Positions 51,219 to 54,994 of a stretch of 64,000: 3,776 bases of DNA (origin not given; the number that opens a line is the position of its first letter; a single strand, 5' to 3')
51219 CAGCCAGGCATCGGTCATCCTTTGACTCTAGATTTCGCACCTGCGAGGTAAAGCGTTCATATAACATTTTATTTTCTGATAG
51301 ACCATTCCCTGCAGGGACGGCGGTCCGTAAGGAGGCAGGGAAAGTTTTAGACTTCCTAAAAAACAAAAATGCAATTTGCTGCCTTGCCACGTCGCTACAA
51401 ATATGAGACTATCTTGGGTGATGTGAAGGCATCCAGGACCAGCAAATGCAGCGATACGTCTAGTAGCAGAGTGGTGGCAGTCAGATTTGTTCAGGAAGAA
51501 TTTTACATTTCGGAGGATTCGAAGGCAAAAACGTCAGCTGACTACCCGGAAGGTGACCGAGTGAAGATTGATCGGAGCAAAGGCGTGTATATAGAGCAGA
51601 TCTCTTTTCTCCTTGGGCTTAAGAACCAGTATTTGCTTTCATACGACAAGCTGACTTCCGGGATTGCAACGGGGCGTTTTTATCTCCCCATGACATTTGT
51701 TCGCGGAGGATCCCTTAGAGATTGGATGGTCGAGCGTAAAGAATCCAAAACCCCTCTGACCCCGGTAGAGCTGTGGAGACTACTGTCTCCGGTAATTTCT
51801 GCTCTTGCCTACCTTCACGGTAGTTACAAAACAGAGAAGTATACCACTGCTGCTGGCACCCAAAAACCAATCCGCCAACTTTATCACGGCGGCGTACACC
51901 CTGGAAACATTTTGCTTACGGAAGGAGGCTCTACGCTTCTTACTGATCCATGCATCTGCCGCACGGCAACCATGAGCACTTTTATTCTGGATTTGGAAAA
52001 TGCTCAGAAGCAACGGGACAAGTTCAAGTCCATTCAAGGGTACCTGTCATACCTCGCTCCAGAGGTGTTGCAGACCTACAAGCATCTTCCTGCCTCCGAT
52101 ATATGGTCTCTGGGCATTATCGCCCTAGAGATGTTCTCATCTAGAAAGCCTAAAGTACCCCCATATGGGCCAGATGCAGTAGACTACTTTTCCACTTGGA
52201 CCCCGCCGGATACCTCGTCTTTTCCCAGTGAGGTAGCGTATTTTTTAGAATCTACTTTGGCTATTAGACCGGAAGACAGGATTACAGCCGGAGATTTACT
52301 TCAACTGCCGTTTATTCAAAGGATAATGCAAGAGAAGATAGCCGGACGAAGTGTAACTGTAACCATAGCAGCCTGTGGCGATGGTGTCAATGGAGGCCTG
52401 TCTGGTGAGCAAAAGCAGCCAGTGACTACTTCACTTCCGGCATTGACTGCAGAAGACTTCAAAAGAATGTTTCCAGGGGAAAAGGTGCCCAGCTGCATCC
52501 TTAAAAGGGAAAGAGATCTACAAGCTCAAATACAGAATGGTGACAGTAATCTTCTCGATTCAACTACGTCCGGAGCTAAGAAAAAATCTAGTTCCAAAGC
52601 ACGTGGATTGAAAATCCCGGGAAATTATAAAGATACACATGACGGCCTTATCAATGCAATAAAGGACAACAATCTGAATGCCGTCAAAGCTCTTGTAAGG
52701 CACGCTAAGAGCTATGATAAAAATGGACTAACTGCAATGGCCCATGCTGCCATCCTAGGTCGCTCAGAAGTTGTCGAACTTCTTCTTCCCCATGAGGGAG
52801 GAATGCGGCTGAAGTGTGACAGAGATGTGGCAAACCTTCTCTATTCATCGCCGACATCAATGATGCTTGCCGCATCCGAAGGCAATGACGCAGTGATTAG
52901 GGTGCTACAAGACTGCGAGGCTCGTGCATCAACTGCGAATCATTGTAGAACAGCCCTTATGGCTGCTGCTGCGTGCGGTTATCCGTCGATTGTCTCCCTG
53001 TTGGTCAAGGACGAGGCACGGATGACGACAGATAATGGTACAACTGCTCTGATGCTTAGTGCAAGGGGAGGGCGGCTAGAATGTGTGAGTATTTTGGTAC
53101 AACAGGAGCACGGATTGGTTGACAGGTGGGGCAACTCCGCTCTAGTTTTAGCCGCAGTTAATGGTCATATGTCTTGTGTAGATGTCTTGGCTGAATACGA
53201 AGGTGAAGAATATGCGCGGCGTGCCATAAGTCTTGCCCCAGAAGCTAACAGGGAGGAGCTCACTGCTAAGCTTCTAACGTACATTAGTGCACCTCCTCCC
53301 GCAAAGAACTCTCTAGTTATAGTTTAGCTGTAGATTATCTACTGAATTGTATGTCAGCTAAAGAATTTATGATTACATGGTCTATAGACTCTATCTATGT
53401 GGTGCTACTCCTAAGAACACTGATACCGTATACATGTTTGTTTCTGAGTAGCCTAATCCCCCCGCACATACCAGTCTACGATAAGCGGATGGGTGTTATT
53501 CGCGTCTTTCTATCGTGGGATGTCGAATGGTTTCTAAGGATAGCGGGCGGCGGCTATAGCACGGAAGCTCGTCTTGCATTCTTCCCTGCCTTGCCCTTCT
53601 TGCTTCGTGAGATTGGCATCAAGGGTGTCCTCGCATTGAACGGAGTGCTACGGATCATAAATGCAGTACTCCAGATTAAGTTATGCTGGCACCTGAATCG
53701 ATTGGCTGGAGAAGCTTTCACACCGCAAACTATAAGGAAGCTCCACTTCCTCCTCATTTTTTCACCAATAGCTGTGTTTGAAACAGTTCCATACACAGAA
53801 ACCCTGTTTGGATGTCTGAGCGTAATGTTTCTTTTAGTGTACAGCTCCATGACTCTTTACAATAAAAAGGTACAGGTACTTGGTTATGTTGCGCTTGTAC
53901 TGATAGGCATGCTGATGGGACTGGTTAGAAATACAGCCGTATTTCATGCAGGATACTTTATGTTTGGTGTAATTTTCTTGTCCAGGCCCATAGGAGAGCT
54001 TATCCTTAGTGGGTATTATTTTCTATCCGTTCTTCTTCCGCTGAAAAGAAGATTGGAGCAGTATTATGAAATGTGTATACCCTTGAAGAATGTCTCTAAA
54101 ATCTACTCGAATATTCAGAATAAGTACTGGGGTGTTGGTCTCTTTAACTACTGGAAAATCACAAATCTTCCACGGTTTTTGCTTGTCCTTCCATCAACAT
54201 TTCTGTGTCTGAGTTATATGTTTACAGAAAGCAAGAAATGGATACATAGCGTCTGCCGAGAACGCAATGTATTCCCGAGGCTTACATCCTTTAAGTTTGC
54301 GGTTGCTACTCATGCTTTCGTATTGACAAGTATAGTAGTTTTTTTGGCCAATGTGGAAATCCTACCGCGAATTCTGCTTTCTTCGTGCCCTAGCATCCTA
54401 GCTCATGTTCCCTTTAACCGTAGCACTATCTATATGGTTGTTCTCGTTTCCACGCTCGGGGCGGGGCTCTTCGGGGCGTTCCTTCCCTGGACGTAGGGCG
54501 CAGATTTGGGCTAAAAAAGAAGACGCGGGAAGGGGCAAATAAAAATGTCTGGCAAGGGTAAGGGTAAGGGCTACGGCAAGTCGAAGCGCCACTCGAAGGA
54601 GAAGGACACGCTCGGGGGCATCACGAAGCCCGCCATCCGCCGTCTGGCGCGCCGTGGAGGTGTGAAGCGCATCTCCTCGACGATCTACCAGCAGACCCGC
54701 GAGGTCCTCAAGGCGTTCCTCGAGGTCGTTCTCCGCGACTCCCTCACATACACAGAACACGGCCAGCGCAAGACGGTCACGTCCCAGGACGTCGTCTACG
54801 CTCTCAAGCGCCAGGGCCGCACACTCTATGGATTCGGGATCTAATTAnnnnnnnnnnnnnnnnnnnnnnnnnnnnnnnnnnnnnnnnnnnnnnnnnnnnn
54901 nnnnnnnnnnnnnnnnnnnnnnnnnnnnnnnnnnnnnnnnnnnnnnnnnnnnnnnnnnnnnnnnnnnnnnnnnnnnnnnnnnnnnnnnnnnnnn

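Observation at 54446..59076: Perfect 1.36-kb inverted duplication carrying histone H4 and the ankyrin 3' end of a kinase gene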

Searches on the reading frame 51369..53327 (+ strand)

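Call 5: search_protein_families(library=pfam, proteins=[window:51369-53327:+], max_evalue=0.01)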
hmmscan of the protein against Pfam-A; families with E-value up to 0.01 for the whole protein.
window:51369-53327:+ (652 aa): 7 families
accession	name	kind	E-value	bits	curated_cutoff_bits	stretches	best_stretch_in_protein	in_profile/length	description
PF12796.13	Ank_2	-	2e-29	102.4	27.3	3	550-614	22-85/90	Ankyrin repeats (3 copies)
PF00069.31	Pkinase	-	3e-17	63.3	31.7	1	14-316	5-263/263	Protein kinase domain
PF00023.36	Ank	-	6.6e-16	58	21.1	0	556-579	1-24/33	Ankyrin repeat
PF13606.12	Ank_3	-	1.1e-12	47.2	22.3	0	452-475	1-24/30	Ankyrin repeat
PF13637.12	Ank_4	-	3.3e-11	43.6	22.7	0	429-473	3-50/50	Ankyrin repeats (many copies)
PF13857.12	Ank_5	-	3.9e-11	43.5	27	0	417-460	8-56/56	Ankyrin repeats (many copies)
PF07714.23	PK_Tyr_Ser-Thr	-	6.2e-10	39.2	23.1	1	81-310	55-254/258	Protein tyrosine and serine/threonine kinase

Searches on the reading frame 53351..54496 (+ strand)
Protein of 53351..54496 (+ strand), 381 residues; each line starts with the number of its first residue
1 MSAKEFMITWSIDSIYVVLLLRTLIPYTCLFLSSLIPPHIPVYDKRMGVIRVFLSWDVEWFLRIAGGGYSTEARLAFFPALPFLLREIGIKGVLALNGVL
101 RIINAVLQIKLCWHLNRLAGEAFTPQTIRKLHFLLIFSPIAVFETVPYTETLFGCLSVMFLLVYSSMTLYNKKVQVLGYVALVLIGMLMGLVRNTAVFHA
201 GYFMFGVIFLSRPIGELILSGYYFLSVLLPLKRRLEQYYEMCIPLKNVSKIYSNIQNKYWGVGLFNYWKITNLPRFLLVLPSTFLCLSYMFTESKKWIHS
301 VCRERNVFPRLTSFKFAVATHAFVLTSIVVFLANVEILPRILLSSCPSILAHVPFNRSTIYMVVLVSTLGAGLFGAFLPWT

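Call 5: search_protein_families(library=pfam, proteins=[window:53351-54496:+], max_evalue=0.01)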
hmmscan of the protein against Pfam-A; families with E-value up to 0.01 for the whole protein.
window:53351-54496:+ (381 aa): 1 family
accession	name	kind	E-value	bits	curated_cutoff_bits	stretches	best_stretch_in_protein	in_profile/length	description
PF04188.19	Mannosyl_trans2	-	1.5e-18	67.9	22.4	1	28-349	31-389/443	Mannosyltransferase (PIG-V)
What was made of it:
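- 53351..54496 (+): PIG-V-like mannosyltransferase gene; its last 51 bp (16 codons plus stop) lie inside the left arm. Call 5 (PF04188).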

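Call 32: search_protein_representatives(protein=window:53351-54496:+)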
Query: 381 residues. Proteins with E-value up to 0.001 (for the whole library): 994; up to 1e-10: 86; up to 1e-30: 3. The best 150 are listed.
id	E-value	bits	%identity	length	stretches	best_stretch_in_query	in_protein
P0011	8.4e-180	614.7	75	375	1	8-381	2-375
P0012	2.0e-60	221.8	45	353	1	20-381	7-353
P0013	1.9e-34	136.3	36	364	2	38-212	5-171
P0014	3.4e-19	86.1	30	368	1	47-381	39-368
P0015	5.1e-18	82.3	28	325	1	54-381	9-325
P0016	1.1e-17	81.1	30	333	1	36-381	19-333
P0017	2.6e-17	80.0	32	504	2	242-381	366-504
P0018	3.4e-17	79.5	31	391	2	248-348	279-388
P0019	6.7e-17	78.6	36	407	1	45-381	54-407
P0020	2.1e-16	76.9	31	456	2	231-350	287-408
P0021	2.5e-15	73.4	29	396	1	29-358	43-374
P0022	7.4e-15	71.8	32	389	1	53-381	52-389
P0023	2.3e-14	70.3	35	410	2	245-381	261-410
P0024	2.4e-14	70.2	35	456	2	49-188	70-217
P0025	2.6e-14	70.1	34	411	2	247-355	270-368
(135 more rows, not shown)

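Call 34: find_encoding_contigs(protein=P0012, flank=10000, max_places=4)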
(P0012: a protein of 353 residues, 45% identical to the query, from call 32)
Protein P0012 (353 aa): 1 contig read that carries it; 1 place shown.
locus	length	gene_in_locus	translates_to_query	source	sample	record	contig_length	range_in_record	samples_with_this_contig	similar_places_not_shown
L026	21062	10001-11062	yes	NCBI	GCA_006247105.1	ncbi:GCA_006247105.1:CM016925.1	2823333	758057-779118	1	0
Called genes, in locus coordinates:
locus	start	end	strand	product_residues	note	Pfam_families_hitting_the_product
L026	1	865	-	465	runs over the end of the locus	-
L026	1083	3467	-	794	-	PF00225:Kinesin, PF16796:Microtub_bd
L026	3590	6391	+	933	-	-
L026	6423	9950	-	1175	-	PF00023:Ank (faint), PF12796:Ank_2, PF13637:Ank_4 (faint), PF12796:Ank_2 (weak)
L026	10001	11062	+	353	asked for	PF04188:Mannosyl_trans2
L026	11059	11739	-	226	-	-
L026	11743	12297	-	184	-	-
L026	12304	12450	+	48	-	PF03604:Zn_ribbon_RPAB4 (weak)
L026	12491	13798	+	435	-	PF04177:TAP42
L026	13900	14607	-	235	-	PF00635:Motile_Sperm (weak)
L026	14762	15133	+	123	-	-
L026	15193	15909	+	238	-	PF08613:Cyclin, PF00134:Cyclin_N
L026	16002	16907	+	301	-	PF03051:Peptidase_C1_2 (faint), PF00112:Peptidase_C1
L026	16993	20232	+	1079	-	PF05193:Peptidase_M16_C, PF08367:M16C_assoc, PF22516:PreP_C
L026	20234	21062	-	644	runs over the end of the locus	-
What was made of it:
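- G. muris PIG-V lies about 109 kb from H4, with no H4 beside it (call 34).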

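Call 62: find_encoding_contigs(protein=window:53351-54496:+, flank=10000, max_places=10)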
Protein window:53351-54496:+ (381 aa): 24 contigs read that carry it; 10 places shown.
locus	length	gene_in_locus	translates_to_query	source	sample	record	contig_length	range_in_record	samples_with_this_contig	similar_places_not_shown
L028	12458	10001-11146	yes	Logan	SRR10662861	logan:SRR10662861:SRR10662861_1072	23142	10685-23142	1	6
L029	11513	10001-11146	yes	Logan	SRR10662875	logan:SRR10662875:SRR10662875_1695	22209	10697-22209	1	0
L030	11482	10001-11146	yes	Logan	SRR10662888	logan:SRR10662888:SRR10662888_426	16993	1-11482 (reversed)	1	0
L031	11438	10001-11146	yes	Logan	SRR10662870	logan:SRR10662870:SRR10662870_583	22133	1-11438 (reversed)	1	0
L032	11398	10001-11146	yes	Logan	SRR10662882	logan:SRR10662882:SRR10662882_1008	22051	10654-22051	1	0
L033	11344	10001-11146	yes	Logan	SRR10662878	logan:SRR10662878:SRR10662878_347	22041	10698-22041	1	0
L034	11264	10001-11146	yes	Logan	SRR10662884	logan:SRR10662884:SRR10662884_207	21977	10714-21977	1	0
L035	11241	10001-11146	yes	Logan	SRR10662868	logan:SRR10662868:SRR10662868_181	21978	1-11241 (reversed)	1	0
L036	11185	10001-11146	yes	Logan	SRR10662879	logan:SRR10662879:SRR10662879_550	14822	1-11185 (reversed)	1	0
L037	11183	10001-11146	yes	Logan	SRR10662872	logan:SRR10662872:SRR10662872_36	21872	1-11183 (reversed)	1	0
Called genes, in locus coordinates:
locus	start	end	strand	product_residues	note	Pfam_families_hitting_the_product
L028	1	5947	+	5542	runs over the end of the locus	?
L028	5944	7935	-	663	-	-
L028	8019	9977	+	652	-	PF00069:Pkinase, PF07714:PK_Tyr_Ser-Thr, PF12796:Ank_2, PF00023:Ank (faint), PF13606:Ank_3 (faint), PF13637:Ank_4 (faint), PF13857:Ank_5 (faint), PF12796:Ank_2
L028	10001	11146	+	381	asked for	PF04188:Mannosyl_trans2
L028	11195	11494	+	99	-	PF00125:Histone (weak), PF15511:CENP-T_C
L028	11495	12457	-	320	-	?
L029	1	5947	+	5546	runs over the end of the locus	?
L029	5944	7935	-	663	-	-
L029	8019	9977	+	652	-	PF00069:Pkinase, PF07714:PK_Tyr_Ser-Thr, PF12796:Ank_2, PF00023:Ank (faint), PF13606:Ank_3 (faint), PF13637:Ank_4 (faint), PF13857:Ank_5 (faint), PF12796:Ank_2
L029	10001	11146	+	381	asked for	PF04188:Mannosyl_trans2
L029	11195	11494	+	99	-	PF00125:Histone (weak), PF15511:CENP-T_C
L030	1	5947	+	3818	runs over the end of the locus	?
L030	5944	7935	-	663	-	-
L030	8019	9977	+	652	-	PF00069:Pkinase, PF07714:PK_Tyr_Ser-Thr, PF12796:Ank_2, PF00023:Ank (faint), PF13606:Ank_3 (faint), PF13637:Ank_4 (faint), PF13857:Ank_5 (faint), PF12796:Ank_2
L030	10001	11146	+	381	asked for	PF04188:Mannosyl_trans2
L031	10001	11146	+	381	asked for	PF04188:Mannosyl_trans2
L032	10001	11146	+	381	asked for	PF04188:Mannosyl_trans2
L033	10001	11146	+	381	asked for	PF04188:Mannosyl_trans2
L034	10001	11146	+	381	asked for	PF04188:Mannosyl_trans2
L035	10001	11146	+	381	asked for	PF04188:Mannosyl_trans2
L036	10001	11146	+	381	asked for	PF04188:Mannosyl_trans2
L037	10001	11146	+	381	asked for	PF04188:Mannosyl_trans2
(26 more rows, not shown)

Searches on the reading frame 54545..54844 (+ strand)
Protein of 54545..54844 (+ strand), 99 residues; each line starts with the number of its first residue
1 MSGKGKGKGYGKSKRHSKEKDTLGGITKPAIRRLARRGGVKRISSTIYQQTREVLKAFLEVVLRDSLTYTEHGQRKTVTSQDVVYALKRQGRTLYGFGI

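Call 5: search_protein_families(library=pfam, proteins=[window:54545-54844:+], max_evalue=0.01)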
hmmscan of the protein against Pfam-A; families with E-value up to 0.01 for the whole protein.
window:54545-54844:+ (99 aa): 6 families
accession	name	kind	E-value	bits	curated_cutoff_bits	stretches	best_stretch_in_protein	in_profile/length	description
PF15511.12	CENP-T_C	-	5.4e-09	36.5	28.1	1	26-92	13-79/108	Centromere kinetochore component CENP-T histone fold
PF00125.30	Histone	-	1.7e-05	25.5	26.4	1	31-89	58-121/122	Core histone H2A/H2B/H3/H4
PF02291.21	TFIID-31kDa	-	3.5e-05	24.3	29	1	31-90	11-70/122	Transcription initiation factor IID, 31kD subunit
PF02969.23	TAF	-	0.0002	21.9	21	1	26-88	4-66/66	TATA box binding protein associated factor (TAF)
PF00808.29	CBFD_NFYB_HMF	-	0.00041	21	21.4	1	30-87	7-65/65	Histone-like transcription factor (CBF/NF-Y) and archaeal histone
PF15630.12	CENP-S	-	0.0019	19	28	1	50-90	33-73/76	CENP-S protein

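Call 11: find_encoding_contigs(protein=window:54545-54844:+, flank=10000, max_places=10)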
Protein window:54545-54844:+ (99 aa): 23 contigs read that carry it; 10 places shown.
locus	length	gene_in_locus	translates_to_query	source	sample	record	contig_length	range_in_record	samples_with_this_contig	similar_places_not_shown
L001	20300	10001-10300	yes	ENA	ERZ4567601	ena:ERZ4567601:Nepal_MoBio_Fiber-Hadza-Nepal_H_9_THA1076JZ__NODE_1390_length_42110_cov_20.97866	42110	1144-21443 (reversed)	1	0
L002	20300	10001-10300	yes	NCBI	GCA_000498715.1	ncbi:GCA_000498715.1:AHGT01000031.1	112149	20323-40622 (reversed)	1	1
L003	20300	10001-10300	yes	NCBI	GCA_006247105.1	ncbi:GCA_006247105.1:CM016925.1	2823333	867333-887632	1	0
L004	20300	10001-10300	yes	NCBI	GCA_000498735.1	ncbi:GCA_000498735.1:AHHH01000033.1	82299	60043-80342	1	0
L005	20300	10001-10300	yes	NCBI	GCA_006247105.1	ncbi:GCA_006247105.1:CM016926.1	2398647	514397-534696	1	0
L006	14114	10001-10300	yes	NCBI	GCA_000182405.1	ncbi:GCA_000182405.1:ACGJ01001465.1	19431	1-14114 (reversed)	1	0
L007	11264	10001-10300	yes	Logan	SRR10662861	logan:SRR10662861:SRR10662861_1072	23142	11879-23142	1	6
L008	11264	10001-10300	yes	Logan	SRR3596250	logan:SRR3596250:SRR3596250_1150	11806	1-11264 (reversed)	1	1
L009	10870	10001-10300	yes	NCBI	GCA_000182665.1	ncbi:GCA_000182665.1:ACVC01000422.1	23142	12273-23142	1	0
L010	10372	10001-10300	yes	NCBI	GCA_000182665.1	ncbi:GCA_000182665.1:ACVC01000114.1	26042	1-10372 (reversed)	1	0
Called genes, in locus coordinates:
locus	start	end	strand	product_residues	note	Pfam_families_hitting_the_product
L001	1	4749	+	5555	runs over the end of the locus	PF08385:DHC_N1, PF08393:DHC_N2, PF12774:AAA_6, PF17852:Dynein_AAA_lid, PF12775:AAA_7, PF17857:AAA_lid_1, PF22597:DYN_lid, PF12780:AAA_8, +9 more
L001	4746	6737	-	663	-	-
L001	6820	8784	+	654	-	PF00069:Pkinase, PF07714:PK_Tyr_Ser-Thr, PF13637:Ank_4 (faint), PF13857:Ank_5 (faint), PF12796:Ank_2, PF00023:Ank (faint), PF13606:Ank_3 (faint), PF12796:Ank_2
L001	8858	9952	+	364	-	PF04188:Mannosyl_trans2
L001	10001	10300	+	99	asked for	PF00125:Histone (weak), PF15511:CENP-T_C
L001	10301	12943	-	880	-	PF00069:Pkinase, PF12796:Ank_2, PF12796:Ank_2, PF13637:Ank_4 (weak), PF13857:Ank_5 (weak), PF12796:Ank_2, PF13857:Ank_5 (weak), PF12796:Ank_2 (weak), +2 more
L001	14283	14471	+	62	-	-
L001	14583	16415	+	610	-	PF03302:VSP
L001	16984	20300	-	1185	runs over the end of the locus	PF25683:URGCP_GTPase (weak), PF05879:RHD3_GTPase, PF12796:Ank_2, PF12796:Ank_2, PF12796:Ank_2, PF12796:Ank_2, PF13637:Ank_4, PF12796:Ank_2, +6 more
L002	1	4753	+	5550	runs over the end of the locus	PF08385:DHC_N1, PF08393:DHC_N2, PF12774:AAA_6, PF17852:Dynein_AAA_lid, PF12775:AAA_7, PF17857:AAA_lid_1, PF22597:DYN_lid, PF12780:AAA_8, +9 more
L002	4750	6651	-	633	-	-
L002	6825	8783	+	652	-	PF00069:Pkinase, PF07714:PK_Tyr_Ser-Thr, PF12796:Ank_2, PF00023:Ank (faint), PF13606:Ank_3 (faint), PF13637:Ank_4 (faint), PF13857:Ank_5 (faint), PF12796:Ank_2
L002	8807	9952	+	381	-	PF04188:Mannosyl_trans2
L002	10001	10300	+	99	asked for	PF00125:Histone (weak), PF15511:CENP-T_C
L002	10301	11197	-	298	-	-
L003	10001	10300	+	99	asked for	PF00125:Histone (weak), PF15511:CENP-T_C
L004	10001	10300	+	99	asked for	PF00125:Histone (weak), PF15511:CENP-T_C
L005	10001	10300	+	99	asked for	PF00125:Histone (weak), PF15511:CENP-T_C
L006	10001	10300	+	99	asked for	PF00125:Histone (weak), PF15511:CENP-T_C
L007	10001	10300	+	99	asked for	PF00125:Histone (weak), PF15511:CENP-T_C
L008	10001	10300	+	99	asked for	PF00125:Histone (weak), PF15511:CENP-T_C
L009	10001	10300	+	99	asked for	PF00125:Histone (weak), PF15511:CENP-T_C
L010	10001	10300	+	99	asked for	PF00125:Histone (weak), PF15511:CENP-T_C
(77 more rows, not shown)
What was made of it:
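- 54545..54844 (+): Histone H4 gene, left copy (99 aa). The same protein is encoded in the DH, GS, P15 and G. muris assemblies (call 11)
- The H4 protein is extremely conserved; it is identical even in G. muris (call 11).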
